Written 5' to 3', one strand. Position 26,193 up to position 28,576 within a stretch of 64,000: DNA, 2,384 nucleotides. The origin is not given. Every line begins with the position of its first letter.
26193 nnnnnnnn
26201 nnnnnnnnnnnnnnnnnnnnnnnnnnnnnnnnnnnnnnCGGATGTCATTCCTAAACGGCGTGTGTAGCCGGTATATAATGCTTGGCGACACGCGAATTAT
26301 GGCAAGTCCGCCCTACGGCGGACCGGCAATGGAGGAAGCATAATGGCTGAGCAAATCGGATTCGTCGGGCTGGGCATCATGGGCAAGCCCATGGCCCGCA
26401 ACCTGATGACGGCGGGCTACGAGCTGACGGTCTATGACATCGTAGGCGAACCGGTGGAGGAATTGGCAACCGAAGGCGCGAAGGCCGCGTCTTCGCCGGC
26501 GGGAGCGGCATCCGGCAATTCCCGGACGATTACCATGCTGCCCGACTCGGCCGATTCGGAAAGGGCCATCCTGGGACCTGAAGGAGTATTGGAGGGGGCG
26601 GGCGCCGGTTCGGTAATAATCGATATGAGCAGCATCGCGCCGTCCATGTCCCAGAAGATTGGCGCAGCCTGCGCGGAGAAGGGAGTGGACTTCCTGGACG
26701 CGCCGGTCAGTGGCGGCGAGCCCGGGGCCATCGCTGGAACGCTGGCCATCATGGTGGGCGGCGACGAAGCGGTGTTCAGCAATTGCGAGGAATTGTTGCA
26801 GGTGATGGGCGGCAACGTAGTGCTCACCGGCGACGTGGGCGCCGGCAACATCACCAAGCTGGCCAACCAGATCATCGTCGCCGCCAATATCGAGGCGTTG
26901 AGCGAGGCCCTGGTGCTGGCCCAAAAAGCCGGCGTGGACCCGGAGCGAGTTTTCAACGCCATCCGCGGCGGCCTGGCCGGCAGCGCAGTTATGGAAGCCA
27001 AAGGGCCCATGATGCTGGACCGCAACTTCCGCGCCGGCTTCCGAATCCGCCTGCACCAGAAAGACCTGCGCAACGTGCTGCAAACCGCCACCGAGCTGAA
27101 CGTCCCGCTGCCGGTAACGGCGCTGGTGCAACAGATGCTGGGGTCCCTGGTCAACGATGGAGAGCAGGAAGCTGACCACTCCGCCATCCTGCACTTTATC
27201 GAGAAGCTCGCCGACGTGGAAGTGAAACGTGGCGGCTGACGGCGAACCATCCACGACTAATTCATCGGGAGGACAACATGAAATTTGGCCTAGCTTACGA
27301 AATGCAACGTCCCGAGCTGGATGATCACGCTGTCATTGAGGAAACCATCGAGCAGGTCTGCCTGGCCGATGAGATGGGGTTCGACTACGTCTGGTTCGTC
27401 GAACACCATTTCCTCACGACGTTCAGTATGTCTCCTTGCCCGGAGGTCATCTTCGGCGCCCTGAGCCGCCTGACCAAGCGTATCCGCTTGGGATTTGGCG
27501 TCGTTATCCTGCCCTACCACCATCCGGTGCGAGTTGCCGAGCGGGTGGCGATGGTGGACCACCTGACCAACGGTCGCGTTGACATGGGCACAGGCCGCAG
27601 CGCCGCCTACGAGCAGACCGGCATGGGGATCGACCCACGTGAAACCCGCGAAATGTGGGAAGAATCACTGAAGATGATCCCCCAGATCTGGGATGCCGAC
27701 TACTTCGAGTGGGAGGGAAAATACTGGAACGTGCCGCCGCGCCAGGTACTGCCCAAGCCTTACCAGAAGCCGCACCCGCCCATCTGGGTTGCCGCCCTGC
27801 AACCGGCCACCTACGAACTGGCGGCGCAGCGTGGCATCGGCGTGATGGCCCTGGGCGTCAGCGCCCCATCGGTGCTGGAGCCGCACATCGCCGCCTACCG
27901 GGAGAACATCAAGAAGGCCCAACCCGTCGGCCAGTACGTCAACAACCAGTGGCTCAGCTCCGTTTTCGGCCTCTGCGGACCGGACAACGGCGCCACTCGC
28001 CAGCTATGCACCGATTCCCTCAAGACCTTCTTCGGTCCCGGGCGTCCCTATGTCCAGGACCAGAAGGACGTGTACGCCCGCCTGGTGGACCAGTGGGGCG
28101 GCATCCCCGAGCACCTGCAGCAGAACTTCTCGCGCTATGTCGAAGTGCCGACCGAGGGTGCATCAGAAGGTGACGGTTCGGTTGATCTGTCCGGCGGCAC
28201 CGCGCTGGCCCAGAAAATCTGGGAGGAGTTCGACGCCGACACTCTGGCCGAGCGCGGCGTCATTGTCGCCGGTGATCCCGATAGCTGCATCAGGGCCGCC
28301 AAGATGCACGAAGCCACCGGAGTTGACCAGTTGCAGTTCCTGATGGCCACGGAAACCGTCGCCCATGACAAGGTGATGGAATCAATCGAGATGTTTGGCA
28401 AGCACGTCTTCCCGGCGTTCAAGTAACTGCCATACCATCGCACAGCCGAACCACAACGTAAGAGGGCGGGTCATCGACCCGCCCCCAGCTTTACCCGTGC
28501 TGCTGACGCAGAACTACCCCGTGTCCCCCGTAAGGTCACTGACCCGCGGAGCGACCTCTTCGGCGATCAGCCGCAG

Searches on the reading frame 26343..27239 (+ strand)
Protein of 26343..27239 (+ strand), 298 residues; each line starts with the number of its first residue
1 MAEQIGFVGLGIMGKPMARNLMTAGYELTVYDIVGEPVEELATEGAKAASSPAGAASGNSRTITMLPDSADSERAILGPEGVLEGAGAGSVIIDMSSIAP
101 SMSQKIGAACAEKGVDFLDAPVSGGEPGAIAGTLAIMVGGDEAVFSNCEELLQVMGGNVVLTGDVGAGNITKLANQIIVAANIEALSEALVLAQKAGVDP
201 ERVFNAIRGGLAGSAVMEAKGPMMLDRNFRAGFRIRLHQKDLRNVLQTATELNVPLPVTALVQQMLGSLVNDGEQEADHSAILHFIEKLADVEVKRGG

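Call 63: search_protein_families(library=pfam, proteins=[window:26343-27239:+], max_evalue=0.001)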
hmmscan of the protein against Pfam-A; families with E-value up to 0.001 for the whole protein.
window:26343-27239:+ (298 aa): 2 families
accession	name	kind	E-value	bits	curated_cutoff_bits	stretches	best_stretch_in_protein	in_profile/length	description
PF03446.21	NAD_binding_2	-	1.1e-49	168.9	21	1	4-161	1-159/161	NAD binding domain of 6-phosphogluconate dehydrogenase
PF14833.11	NAD_binding_11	-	3.3e-41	140.8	30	1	166-285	1-121/122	NAD-binding of NADP-dependent 3-hydroxyisobutyrate dehydrogenase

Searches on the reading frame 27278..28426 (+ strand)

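Call 63: search_protein_families(library=pfam, proteins=[window:27278-28426:+], max_evalue=0.001)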
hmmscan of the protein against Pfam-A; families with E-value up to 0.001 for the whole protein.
window:27278-28426:+ (382 aa): 1 family
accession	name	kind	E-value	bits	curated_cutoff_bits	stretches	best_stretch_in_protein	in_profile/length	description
PF00296.26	Bac_luciferase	-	5.9e-48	164.3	27.9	1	3-216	3-215/314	Luciferase-like monooxygenase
